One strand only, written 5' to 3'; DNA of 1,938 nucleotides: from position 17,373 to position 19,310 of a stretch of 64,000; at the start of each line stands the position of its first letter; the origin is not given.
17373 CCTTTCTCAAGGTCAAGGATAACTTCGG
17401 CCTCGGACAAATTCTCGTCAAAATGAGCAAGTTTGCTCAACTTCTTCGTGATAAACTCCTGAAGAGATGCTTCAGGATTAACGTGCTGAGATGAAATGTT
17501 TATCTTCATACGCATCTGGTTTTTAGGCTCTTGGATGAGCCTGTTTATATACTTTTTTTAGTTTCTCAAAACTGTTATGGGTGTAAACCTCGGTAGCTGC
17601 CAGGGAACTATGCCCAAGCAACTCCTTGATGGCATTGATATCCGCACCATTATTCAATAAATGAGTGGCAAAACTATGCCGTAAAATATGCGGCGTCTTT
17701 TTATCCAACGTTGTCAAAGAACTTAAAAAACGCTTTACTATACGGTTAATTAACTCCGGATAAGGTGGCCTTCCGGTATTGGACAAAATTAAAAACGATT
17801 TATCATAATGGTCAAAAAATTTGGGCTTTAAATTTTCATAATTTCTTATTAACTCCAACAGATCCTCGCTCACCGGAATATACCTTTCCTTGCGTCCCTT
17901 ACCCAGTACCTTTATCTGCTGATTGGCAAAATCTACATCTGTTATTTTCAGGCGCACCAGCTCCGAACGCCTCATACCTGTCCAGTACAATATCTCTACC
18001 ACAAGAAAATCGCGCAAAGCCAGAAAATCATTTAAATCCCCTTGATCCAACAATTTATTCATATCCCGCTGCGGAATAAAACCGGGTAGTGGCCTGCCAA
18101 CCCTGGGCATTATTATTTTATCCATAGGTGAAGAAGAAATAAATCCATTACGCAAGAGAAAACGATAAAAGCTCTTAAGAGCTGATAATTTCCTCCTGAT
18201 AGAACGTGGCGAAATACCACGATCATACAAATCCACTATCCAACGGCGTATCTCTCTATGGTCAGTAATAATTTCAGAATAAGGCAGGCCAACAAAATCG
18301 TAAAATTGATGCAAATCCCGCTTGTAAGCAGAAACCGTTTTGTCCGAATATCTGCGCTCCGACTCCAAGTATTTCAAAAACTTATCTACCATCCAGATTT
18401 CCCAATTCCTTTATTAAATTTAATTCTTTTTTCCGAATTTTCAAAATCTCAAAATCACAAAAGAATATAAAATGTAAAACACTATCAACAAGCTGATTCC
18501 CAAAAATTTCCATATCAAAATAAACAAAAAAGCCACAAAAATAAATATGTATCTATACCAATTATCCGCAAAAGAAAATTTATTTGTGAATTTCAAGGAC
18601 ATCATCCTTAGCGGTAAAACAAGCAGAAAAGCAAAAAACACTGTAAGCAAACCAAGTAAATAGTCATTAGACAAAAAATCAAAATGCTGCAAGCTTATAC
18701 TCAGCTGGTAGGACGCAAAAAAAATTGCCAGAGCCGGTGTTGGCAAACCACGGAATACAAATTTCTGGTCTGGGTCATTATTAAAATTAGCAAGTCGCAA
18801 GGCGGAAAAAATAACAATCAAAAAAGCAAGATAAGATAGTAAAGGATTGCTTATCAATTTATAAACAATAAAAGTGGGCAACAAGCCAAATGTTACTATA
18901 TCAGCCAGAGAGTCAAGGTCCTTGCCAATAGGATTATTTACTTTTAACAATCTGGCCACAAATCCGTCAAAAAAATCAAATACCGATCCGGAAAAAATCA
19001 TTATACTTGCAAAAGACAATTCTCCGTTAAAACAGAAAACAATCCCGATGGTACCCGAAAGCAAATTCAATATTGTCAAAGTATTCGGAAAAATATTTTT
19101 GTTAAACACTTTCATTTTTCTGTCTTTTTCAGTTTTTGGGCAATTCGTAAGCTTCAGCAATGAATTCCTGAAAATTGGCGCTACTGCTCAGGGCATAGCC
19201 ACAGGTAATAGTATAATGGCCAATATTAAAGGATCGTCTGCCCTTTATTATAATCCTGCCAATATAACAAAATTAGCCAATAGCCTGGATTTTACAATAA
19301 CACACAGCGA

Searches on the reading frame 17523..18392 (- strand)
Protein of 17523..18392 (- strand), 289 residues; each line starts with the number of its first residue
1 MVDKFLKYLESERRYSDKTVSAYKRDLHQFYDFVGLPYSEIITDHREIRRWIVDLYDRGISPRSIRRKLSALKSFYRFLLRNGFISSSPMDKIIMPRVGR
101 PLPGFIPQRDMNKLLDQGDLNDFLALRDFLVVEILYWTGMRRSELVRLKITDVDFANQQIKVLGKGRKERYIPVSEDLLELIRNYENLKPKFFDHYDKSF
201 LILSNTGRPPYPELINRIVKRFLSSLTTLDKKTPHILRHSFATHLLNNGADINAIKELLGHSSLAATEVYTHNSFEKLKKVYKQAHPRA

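Call 48: search_protein_families(library=pfam, proteins=[window:17523-18392:-], max_evalue=0.0001)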
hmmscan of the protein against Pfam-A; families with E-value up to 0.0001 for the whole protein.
window:17523-18392:- (289 aa): 3 families
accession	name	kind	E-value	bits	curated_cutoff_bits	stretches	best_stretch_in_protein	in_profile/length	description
PF00589.27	Phage_integrase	-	3e-38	131.7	27.1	1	107-276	4-171/172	Phage integrase family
PF02899.23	Phage_int_SAM_1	-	1.7e-18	67.1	22.3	1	2-83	1-83/83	Phage integrase, N-terminal SAM-like domain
PF13495.12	Phage_int_SAM_4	-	3.6e-08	34.1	27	1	3-81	3-80/85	Phage integrase, N-terminal SAM-like domain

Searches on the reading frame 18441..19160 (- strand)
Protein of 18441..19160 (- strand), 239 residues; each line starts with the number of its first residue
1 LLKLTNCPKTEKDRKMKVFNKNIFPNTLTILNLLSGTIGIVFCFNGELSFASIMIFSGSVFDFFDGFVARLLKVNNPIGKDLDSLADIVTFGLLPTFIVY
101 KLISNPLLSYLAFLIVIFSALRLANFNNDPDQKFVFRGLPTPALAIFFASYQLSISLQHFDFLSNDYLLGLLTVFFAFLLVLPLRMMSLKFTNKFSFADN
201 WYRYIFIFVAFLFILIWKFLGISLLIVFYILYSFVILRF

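Call 48: search_protein_families(library=pfam, proteins=[window:18441-19160:-], max_evalue=0.0001)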
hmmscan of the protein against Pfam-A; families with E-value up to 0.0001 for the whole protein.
window:18441-19160:- (239 aa): 1 family
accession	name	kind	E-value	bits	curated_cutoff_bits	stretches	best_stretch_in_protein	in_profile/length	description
PF01066.26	CDP-OH_P_transf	-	1.5e-16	61.6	22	1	24-165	3-138/152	CDP-alcohol phosphatidyltransferase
